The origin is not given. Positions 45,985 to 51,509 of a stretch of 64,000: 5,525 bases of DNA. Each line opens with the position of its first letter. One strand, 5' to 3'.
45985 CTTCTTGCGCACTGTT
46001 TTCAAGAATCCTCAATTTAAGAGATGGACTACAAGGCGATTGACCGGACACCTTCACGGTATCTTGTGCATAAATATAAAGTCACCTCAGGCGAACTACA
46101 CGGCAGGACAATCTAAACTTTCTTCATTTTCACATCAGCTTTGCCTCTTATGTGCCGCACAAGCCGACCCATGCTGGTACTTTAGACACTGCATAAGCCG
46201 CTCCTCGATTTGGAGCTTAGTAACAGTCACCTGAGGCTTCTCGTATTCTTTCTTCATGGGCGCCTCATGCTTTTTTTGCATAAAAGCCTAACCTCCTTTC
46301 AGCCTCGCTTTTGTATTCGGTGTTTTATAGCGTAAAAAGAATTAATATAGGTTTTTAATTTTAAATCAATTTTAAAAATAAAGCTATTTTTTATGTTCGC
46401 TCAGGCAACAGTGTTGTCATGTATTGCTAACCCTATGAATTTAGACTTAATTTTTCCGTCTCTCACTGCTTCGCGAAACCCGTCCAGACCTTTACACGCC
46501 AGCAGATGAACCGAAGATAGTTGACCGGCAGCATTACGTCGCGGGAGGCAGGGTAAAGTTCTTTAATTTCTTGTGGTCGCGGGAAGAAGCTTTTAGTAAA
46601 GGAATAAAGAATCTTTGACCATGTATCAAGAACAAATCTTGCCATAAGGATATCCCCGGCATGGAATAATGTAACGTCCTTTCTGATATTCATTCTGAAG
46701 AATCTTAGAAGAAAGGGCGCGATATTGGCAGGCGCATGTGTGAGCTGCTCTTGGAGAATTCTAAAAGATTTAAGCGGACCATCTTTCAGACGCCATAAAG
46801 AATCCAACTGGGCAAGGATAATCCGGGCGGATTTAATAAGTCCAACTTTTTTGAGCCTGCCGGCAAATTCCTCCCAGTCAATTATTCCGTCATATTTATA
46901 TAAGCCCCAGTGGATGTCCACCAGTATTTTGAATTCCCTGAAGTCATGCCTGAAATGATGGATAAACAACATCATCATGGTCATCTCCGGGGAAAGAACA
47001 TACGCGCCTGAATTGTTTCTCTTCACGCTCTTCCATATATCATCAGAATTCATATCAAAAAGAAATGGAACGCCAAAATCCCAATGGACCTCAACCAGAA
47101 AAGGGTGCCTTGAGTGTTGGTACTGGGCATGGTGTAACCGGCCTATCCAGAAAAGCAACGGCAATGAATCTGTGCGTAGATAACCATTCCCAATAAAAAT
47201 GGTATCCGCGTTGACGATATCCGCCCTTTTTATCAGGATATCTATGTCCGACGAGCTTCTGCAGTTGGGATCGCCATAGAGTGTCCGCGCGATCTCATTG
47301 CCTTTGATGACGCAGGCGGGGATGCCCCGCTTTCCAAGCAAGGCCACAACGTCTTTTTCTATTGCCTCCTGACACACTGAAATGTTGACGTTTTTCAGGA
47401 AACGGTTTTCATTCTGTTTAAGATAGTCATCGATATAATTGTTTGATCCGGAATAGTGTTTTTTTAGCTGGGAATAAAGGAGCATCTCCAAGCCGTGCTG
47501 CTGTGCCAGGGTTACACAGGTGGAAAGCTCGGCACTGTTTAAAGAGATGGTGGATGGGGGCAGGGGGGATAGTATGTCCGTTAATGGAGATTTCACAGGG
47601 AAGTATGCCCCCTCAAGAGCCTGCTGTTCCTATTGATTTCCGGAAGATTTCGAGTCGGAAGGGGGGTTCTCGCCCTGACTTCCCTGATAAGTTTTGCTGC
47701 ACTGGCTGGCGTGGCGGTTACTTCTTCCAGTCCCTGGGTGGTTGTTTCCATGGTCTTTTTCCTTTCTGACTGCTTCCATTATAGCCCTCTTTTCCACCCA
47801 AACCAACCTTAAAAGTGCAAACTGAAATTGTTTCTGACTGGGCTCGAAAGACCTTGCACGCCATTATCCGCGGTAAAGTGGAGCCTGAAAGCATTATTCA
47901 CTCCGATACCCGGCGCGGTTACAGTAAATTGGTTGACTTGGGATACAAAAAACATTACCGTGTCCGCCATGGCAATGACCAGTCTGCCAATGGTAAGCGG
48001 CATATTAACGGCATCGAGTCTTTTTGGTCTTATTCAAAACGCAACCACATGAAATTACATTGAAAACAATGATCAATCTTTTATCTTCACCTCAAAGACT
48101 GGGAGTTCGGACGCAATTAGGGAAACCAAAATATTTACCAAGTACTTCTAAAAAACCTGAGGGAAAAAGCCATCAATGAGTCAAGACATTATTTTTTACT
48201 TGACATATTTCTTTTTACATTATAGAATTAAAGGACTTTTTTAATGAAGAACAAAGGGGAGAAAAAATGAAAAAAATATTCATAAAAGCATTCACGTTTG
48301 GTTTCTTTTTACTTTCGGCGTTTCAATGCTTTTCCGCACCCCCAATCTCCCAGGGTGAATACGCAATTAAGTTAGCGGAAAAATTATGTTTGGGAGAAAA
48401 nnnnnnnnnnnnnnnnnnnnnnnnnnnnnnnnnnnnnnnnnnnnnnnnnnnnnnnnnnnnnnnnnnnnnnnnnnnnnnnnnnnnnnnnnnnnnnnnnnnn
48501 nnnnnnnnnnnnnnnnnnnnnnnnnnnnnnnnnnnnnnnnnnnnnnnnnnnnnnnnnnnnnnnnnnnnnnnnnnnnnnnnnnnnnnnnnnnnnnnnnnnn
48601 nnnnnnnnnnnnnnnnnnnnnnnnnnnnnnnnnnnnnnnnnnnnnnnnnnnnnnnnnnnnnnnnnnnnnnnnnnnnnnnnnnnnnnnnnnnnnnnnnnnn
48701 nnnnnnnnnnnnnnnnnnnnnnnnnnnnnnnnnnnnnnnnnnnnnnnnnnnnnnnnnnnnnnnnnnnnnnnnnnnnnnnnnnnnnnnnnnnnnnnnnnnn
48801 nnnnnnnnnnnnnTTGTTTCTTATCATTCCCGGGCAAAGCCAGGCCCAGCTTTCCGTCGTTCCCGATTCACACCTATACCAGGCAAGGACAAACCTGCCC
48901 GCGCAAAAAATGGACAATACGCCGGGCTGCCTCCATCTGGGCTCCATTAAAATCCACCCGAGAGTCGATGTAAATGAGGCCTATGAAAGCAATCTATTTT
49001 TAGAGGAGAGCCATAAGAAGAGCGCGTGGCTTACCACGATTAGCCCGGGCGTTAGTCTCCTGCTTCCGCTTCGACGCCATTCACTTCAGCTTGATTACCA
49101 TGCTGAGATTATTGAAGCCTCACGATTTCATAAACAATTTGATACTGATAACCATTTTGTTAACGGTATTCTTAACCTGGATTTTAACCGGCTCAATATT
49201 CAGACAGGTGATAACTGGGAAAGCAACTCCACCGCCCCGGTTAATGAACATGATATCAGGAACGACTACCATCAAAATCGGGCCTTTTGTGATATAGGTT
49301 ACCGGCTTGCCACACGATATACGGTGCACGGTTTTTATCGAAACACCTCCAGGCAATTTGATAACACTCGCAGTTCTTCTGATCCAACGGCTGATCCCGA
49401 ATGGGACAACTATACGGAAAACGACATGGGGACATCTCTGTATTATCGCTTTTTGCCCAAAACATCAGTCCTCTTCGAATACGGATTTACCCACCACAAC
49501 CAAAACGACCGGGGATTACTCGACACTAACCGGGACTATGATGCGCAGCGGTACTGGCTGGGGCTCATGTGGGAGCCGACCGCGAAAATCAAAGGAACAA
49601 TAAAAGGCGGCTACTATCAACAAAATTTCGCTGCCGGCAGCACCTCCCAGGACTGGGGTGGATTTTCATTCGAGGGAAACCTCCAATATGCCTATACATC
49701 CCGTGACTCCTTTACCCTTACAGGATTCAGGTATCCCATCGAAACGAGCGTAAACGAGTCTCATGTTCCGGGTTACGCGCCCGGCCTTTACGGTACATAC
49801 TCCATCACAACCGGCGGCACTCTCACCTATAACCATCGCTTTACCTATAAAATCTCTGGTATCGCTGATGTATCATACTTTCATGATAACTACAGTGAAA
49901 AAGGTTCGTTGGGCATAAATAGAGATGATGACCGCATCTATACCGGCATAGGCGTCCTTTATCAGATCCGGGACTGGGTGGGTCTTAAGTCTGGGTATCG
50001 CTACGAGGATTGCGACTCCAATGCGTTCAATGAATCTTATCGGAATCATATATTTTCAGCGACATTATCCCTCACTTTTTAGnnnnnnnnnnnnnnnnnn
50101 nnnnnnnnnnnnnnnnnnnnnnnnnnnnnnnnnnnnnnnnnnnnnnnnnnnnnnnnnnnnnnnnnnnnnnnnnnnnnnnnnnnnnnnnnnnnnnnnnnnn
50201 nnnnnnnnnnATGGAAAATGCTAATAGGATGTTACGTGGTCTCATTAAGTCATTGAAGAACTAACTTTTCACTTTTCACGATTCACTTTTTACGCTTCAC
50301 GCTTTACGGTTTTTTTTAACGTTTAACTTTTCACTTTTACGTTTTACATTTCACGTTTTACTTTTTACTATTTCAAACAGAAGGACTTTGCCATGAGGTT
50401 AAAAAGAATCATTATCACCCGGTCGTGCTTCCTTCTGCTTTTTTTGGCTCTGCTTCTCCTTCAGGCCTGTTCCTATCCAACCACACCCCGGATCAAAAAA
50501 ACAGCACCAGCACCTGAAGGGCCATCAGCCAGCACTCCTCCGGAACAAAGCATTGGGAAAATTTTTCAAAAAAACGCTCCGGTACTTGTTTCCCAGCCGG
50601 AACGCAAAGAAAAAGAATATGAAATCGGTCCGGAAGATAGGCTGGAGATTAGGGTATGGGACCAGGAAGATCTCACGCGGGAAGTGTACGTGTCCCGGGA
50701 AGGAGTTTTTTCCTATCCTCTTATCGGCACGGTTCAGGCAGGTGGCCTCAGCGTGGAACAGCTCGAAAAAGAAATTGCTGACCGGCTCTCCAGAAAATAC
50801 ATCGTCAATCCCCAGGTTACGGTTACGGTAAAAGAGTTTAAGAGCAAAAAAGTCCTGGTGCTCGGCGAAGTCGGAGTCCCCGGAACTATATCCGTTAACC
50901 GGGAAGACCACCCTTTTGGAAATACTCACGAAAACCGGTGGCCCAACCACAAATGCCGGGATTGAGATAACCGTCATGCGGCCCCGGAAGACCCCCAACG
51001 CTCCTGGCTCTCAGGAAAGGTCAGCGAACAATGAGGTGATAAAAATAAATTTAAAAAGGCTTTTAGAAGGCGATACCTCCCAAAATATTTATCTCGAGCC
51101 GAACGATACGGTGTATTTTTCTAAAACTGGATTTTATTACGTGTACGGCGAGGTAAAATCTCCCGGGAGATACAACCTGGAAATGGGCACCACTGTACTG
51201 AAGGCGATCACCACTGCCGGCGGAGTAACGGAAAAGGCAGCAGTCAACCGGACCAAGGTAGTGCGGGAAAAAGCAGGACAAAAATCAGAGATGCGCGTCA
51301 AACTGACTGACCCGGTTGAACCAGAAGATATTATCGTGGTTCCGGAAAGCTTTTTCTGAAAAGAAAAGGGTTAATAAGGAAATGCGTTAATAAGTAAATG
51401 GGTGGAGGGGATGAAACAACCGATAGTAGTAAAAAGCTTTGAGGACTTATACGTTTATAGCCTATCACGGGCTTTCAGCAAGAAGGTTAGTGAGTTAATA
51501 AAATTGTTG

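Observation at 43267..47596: Compact RiPP-like operon: 48-aa precursor, PqqD, rSAM/SPASM, HPr-kinase-like protein and S26 peptidase, with an upstream nucleotidyltransferase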

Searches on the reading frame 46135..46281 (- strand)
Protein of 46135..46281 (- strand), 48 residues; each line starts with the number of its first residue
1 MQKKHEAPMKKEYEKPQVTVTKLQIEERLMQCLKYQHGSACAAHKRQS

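Call 3: search_protein_families(library=pfam, proteins=[window:46135-46281:-], max_evalue=0.01)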
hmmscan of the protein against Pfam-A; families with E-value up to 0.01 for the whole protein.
window:46135-46281:- (48 aa): 0 families

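Call 4: search_protein_families(library=ncbifam, proteins=[window:46135-46281:-], max_evalue=0.01)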
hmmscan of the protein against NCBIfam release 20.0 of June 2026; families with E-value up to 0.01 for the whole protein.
window:46135-46281:- (48 aa): 0 families

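Call 54: search_protein_families(library=ncbifam, alignment_id=A4, max_evalue=1)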
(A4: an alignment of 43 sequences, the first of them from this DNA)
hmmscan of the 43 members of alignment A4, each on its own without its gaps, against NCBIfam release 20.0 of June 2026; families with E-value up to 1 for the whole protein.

A. member 1, seq(48 aa): 1 family
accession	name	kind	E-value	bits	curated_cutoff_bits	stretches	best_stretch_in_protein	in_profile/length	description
NF050036.1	tryglysin_RiPP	equivalog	0.19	12.3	34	1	9-19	1-11/19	tryglysin family RiPP peptide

B. families by the number of members that match (of 43 scanned): 3 families
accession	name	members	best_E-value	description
TIGR04464.1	chaper_lep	1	0.0025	LipL41-expression chaperone Lep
TIGR04335.1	AmmeMemoSam_A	1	0.065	AmmeMemoRadiSam system protein A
NF050036.1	tryglysin_RiPP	1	0.19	tryglysin family RiPP peptide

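Call 55: search_protein_families(library=pfam, alignment_id=A4, max_evalue=1)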
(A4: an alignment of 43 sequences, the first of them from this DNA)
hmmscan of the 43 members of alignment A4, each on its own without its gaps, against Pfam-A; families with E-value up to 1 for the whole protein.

A. member 1, seq(48 aa): 0 families

B. families by the number of members that match (of 43 scanned): 3 families
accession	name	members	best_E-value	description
PF21471.3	Reelin_subrepeat-B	1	0.078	Reelin subrepeat B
PF13734.11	Inhibitor_I69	1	0.25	Spi protease inhibitor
PF17461.7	DUF5423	1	0.27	Family of unknown function (DUF5423)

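Call 56: find_homologous_proteins(query=A4, max_evalue=0.01)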
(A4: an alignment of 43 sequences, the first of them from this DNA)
Query A4 (43 sequences) (48 aa, profile of the alignment): 72 proteins with E <= 0.01 among 182 candidates.
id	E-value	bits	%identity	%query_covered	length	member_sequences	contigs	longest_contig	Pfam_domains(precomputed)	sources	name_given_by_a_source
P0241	1.1e-13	68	36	75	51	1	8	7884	-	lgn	-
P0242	2.5e-13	67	42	65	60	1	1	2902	-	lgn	-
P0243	5.2e-13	66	67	96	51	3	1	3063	-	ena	-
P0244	9.7e-13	65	38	81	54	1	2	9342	-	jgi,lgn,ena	jgi:hypothetical protein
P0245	1.0e-12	65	43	48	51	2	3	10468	-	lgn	-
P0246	1.2e-12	65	38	67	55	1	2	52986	-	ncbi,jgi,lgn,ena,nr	ncbi:MAG: hypothetical protein GX446_06310 [Chthonomonadales bacterium]|nr:hypothetical protein [Cht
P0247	1.4e-12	65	43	48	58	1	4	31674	-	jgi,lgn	jgi:hypothetical protein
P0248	2.5e-12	64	45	60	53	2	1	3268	-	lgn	-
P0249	4.1e-12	63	41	60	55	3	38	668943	-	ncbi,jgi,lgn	-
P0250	4.6e-12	63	44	71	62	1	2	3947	-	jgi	jgi:hypothetical protein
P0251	5.3e-12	63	65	100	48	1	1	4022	-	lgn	-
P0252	5.4e-12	63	41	67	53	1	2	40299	-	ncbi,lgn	-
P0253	5.8e-12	63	71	100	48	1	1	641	-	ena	-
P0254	5.9e-12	63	43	81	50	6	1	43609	-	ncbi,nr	ncbi:MAG: hypothetical protein NT029_19875 [Armatimonadetes bacterium]|nr:hypothetical protein [Arma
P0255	9.2e-12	62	38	67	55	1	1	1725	-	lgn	-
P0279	5.4e-10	56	100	83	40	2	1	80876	-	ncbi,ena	-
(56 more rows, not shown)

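Call 57: find_encoding_contigs(protein=P0279, flank=3000, max_places=2)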
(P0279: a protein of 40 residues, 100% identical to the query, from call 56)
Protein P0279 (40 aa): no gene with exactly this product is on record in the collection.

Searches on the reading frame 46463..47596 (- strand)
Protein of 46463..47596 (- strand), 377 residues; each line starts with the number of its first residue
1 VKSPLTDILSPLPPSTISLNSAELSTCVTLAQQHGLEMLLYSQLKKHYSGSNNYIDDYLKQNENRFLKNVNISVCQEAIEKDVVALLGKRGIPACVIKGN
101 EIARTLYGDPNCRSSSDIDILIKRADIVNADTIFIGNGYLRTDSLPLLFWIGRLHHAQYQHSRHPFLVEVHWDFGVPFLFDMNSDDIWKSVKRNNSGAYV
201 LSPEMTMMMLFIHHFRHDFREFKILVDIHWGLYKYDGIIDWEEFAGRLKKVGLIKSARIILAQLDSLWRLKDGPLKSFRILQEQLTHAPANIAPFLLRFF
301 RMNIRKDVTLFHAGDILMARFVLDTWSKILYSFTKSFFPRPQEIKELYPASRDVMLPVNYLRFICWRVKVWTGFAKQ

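Call 3: search_protein_families(library=pfam, proteins=[window:46463-47596:-], max_evalue=0.01)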
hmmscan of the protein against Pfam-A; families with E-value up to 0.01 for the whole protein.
window:46463-47596:- (377 aa): 1 family
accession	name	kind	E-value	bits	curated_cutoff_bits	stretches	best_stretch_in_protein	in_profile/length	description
PF14907.12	NTP_transf_5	-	6e-39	134.5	31.2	1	22-264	3-244/249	Uncharacterised nucleotidyltransferase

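Call 4: search_protein_families(library=ncbifam, proteins=[window:46463-47596:-], max_evalue=0.01)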
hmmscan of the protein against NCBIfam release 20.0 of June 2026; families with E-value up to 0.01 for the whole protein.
window:46463-47596:- (377 aa): 0 families

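Call 69: search_protein_families(library=padloc, proteins=[window:46463-47596:-], max_evalue=0.001)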
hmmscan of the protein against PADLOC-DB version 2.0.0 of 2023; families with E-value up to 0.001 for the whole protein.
window:46463-47596:- (377 aa): 0 families

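Call 76: search_solved_structures(query=window:46463-47596:-, max_evalue=5, show_alignments=1)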
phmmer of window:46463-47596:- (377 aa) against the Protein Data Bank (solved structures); distinct sequences matched with E-value up to 5: 1.
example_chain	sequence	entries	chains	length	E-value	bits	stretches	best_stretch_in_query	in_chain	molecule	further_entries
7cx5_A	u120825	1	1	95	0.4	12.7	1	194-239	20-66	Transcriptional regulatory protein CssR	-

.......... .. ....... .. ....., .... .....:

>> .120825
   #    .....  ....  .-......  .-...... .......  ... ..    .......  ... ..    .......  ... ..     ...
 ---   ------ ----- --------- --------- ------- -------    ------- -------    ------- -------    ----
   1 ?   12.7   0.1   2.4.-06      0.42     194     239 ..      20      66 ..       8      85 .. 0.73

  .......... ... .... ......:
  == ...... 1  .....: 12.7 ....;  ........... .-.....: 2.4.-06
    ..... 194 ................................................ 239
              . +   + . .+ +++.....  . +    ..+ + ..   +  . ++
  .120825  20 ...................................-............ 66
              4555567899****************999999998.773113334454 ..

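Call 77: search_protein_families(library=phrogs, proteins=[window:46463-47596:-], max_evalue=0.001)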
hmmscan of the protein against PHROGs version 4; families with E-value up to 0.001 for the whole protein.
window:46463-47596:- (377 aa): 0 families

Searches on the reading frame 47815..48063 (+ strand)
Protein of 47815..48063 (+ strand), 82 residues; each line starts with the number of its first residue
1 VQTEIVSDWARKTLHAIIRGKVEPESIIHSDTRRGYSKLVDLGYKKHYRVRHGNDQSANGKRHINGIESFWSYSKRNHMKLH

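Call 68: search_protein_families(library=pfam, proteins=[window:47815-48063:+], max_evalue=0.01)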
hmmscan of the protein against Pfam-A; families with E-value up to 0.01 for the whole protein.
window:47815-48063:+ (82 aa): 1 family
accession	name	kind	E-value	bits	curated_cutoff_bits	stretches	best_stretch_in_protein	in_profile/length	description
PF12762.13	DDE_Tnp_IS1595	-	1.7e-13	51.3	27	1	3-82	55-133/153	ISXO2-like transposase domain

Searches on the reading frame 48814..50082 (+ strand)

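Call 61: search_protein_families(library=ncbifam, proteins=[window:48814-50082:+], max_evalue=0.00001)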
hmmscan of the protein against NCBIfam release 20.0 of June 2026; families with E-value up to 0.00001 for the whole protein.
window:48814-50082:+ (422 aa): 2 families
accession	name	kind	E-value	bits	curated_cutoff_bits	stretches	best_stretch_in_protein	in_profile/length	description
TIGR03016.1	pepcterm_hypo_1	hypoth_equivalog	6.7e-14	51.7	90.85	1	294-422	358-477/477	TIGR03016 family PEP-CTERM system-associated outer membrane protein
TIGR03014.2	EpsL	equivalog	6.6e-13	48.4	275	1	147-422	125-385/385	XrtB/PEP-CTERM-associated polysaccharide biosynthesis outer membrane protein EpsL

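Call 62: search_protein_families(library=pfam, proteins=[window:48814-50082:+], max_evalue=0.001)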
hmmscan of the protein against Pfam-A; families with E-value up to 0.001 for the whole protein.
window:48814-50082:+ (422 aa): 2 families
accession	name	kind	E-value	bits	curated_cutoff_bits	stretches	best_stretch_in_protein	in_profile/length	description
PF10082.15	BBP2_2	-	2.9e-27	96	23.7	1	41-420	9-376/378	Putative beta-barrel porin 2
PF10677.15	DUF2490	-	2.2e-05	24.7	29.8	0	146-185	143-182/186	Protein of unknown function (DUF2490)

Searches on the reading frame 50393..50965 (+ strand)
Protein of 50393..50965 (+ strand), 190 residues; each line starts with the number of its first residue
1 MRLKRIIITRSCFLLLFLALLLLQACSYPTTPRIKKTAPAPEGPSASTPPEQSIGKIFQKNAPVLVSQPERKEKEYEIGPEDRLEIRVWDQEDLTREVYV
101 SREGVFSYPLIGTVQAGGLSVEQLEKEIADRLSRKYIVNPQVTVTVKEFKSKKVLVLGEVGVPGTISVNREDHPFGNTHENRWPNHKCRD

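Call 61: search_protein_families(library=ncbifam, proteins=[window:50393-50965:+], max_evalue=0.00001)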
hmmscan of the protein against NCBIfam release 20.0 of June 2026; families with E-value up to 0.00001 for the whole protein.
window:50393-50965:+ (190 aa): 5 families
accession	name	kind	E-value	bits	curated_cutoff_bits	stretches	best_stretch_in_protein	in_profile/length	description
TIGR03028.1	EpsE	equivalog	8.5e-23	80.9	262.65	1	75-169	1-96/239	polysaccharide export protein EpsE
TIGR03027.2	pepcterm_export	equivalog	3e-20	72.6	180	1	75-167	2-97/169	XrtA/PEP-CTERM system exopolysaccharide export protein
NF041843.1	EpsY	equivalog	1.2e-16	60.5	320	1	68-169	45-145/211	exopolysaccharide export protein EpsY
NF011658.0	PRK15078.1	subfamily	4.6e-16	58.5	333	1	71-166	80-185/380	polysaccharide export protein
NF011722.0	PRK15175.1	equivalog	7.6e-06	25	456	0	98-158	105-164/355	Vi polysaccharide ABC transporter protein VexA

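Call 62: search_protein_families(library=pfam, proteins=[window:50393-50965:+], max_evalue=0.001)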
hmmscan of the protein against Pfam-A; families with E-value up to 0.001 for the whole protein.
window:50393-50965:+ (190 aa): 1 family
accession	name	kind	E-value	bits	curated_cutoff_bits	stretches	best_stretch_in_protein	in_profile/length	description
PF02563.21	Poly_export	-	2.5e-26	92.1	28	1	72-147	3-77/77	Polysaccharide biosynthesis/export protein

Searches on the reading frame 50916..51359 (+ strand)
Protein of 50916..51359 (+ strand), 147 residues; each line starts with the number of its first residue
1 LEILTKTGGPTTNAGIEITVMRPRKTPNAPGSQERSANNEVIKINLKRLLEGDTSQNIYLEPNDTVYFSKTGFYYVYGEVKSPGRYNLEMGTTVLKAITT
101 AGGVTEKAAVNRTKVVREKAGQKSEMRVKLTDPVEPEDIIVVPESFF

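Call 68: search_protein_families(library=pfam, proteins=[window:50916-51359:+], max_evalue=0.01)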
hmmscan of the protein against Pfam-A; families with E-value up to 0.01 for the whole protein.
window:50916-51359:+ (147 aa): 2 families
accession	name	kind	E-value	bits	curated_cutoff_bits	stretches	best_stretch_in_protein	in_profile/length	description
PF10531.15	SLBB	-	1.4e-14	54.1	27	1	74-124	2-51/55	SLBB domain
PF22461.2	SLBB_2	-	2.2e-14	53.7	27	1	74-129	3-58/79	SLBB domain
